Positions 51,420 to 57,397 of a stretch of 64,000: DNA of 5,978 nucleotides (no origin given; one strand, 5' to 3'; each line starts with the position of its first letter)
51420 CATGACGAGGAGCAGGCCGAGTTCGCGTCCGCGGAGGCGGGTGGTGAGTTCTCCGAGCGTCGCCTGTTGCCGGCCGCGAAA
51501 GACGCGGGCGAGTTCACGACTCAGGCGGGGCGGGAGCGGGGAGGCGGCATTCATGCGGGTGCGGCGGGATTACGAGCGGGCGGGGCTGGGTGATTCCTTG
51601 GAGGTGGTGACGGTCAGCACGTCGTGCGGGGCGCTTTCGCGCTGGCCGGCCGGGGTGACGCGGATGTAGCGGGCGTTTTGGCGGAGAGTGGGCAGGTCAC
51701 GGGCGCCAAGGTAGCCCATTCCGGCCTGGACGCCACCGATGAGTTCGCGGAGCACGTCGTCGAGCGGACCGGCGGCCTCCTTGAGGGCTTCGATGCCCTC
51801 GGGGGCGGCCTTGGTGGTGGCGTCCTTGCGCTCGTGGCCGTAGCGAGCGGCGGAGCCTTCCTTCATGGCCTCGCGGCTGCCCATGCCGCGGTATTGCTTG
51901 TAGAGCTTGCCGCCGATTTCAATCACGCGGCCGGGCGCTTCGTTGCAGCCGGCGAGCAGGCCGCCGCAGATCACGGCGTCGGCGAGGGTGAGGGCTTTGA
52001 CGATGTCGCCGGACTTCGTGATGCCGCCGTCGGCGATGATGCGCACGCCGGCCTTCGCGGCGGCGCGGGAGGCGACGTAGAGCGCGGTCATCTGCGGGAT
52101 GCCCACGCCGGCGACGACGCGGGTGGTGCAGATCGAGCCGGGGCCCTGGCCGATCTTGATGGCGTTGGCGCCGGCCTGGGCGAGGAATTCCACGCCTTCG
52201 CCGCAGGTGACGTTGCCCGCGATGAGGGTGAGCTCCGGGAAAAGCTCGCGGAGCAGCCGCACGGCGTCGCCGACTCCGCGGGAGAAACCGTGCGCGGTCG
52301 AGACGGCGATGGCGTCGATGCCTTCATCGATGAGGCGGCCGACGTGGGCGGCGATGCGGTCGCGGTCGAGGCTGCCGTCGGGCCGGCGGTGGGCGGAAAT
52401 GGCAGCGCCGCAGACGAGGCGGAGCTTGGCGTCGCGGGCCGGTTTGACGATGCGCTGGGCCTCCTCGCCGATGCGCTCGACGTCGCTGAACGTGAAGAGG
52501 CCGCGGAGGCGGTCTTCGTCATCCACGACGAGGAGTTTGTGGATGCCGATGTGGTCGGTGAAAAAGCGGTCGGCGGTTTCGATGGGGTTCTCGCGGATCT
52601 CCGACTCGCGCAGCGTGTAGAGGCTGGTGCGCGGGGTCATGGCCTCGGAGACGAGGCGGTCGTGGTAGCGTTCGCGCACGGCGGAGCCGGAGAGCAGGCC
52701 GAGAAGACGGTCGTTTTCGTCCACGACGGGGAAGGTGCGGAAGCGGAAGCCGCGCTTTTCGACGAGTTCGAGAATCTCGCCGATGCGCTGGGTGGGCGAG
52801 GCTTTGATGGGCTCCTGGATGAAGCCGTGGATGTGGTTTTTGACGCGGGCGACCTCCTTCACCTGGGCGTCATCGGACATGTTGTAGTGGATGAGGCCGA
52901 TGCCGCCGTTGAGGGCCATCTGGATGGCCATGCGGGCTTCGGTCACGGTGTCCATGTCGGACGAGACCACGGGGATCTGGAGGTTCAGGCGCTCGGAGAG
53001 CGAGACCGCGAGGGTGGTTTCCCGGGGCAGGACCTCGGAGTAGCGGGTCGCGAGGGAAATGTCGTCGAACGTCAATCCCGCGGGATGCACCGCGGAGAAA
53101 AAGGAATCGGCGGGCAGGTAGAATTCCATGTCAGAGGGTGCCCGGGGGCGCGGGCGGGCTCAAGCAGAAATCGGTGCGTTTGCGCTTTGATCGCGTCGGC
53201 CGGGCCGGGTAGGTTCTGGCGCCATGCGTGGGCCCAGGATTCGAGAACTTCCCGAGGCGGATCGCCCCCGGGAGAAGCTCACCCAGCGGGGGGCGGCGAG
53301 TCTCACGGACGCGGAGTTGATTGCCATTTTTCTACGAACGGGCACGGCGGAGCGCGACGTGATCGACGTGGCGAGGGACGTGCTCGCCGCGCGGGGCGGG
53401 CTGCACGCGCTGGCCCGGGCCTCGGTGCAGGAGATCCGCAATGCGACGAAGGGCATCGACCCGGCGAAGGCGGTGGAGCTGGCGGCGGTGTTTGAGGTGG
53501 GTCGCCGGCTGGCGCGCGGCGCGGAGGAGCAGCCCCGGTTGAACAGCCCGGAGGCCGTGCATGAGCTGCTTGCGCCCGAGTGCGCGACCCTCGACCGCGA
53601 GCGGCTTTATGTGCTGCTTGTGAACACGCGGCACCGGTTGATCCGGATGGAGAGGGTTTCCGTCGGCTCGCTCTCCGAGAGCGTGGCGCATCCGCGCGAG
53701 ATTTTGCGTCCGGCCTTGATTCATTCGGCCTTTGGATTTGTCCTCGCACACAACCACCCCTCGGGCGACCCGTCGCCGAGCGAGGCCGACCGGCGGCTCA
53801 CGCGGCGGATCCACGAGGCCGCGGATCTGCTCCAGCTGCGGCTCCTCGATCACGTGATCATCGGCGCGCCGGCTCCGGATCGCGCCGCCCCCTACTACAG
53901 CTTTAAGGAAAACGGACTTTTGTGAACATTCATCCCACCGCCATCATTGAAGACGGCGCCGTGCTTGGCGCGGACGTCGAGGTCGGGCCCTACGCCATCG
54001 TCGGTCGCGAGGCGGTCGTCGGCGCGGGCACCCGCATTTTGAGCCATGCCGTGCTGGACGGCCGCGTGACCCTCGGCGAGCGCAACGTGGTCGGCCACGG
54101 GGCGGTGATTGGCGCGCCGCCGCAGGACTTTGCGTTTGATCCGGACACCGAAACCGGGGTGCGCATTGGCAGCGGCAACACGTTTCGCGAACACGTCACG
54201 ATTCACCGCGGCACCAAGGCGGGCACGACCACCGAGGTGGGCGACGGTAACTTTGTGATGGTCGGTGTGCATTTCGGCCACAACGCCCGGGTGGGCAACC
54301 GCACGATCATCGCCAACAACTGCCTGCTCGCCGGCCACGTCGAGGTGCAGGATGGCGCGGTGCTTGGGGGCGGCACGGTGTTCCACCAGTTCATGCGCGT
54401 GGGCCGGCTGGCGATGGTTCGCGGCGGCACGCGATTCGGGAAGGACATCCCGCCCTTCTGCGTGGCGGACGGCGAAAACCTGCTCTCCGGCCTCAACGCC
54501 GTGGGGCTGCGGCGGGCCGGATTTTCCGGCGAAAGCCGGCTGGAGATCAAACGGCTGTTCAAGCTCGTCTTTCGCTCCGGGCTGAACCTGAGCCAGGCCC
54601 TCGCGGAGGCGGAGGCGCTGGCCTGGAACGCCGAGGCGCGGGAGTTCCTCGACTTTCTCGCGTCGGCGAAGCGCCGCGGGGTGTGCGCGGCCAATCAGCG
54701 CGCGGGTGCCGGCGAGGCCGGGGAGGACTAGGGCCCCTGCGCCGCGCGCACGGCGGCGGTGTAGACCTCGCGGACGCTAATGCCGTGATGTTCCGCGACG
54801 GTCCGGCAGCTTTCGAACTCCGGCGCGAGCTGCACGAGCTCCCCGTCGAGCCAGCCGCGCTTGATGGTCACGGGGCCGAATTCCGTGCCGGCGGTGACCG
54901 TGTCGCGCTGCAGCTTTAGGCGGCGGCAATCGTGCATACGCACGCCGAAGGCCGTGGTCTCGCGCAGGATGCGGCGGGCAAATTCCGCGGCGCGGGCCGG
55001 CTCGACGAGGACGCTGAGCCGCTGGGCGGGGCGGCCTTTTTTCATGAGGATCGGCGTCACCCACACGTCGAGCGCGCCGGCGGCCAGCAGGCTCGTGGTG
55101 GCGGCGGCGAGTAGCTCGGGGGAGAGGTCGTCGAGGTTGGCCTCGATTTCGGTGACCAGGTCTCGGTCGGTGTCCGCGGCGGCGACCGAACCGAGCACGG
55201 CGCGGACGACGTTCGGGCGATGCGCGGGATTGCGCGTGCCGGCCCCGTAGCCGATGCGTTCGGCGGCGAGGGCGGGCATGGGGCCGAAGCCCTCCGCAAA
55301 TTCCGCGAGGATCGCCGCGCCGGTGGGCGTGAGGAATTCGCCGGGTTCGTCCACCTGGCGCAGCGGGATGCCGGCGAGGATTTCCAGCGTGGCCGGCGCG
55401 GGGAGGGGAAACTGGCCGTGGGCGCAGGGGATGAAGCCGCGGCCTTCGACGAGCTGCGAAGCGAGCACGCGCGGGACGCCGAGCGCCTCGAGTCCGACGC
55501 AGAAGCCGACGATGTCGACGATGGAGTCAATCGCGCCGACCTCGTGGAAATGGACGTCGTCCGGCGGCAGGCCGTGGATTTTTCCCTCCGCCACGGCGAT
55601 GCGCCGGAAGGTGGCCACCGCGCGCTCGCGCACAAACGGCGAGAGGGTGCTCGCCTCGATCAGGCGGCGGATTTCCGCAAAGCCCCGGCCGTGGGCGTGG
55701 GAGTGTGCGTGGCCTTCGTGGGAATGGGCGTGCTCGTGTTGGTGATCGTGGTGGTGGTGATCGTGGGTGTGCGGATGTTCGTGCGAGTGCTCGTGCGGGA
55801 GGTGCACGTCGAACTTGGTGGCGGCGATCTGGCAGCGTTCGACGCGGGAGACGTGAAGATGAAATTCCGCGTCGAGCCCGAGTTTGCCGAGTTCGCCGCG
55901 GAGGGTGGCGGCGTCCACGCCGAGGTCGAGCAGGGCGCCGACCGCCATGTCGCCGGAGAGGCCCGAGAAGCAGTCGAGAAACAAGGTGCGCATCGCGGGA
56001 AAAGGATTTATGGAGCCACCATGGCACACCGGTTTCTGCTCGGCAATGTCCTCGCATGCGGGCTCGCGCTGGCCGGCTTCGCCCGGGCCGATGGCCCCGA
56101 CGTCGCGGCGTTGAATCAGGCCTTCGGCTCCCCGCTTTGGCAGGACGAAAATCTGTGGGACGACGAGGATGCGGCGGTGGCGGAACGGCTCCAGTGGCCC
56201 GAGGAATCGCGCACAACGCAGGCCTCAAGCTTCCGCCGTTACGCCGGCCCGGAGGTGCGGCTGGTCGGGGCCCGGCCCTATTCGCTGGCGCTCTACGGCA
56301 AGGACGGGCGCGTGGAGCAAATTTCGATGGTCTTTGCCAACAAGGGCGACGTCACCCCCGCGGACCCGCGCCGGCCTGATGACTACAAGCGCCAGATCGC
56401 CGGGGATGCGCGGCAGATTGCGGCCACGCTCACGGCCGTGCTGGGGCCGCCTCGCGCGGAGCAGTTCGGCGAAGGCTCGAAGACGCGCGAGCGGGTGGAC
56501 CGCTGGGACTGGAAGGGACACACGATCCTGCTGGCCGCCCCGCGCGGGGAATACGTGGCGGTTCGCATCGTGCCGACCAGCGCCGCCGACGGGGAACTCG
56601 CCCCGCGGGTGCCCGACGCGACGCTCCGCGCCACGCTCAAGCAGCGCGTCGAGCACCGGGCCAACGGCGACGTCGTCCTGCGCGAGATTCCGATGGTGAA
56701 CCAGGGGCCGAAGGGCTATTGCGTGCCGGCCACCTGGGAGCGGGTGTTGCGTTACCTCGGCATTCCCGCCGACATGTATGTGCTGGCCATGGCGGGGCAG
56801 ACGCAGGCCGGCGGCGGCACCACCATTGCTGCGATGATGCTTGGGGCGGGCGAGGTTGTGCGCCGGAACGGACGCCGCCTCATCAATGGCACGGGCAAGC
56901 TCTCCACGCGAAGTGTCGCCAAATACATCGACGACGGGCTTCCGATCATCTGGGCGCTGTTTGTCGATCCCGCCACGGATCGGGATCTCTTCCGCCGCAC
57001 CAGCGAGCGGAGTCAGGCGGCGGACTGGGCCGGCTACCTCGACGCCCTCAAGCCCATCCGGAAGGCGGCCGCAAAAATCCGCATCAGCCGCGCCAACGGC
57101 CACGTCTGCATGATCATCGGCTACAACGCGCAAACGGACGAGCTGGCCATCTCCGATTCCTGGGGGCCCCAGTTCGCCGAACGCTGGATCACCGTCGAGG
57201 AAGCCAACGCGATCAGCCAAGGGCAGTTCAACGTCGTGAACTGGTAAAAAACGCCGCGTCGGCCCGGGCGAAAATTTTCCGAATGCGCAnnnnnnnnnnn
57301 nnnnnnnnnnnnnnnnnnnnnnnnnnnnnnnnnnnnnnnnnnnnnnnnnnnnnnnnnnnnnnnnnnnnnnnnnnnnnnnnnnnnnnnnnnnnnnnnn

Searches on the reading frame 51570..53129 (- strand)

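Call 45: search_protein_families(library=pfam, proteins=[window:51570-53129:-], max_evalue=0.0001)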
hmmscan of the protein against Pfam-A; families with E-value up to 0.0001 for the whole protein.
window:51570-53129:- (519 aa): 2 families
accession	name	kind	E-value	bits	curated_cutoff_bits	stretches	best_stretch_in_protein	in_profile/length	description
PF00478.31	IMPDH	-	2.3e-123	412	25.6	1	18-502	1-345/345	IMP dehydrogenase / GMP reductase domain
PF00571.33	CBS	-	7.8e-12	45.8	24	1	106-153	8-53/57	CBS domain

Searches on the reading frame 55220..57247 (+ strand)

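Call 45: search_protein_families(library=pfam, proteins=[window:55220-57247:+], max_evalue=0.0001)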
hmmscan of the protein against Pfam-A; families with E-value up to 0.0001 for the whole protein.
window:55220-57247:+ (675 aa): 1 family
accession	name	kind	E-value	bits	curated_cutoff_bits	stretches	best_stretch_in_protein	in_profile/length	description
PF13529.12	Peptidase_C39_2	-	2.1e-06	28.8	24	1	489-648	2-143/143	Peptidase_C39 like family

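Call 59: search_protein_families(library=ncbifam, proteins=[window:55220-57247:+], max_evalue=0.01)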
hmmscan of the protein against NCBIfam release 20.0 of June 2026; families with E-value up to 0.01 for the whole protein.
window:55220-57247:+ (675 aa): 0 families
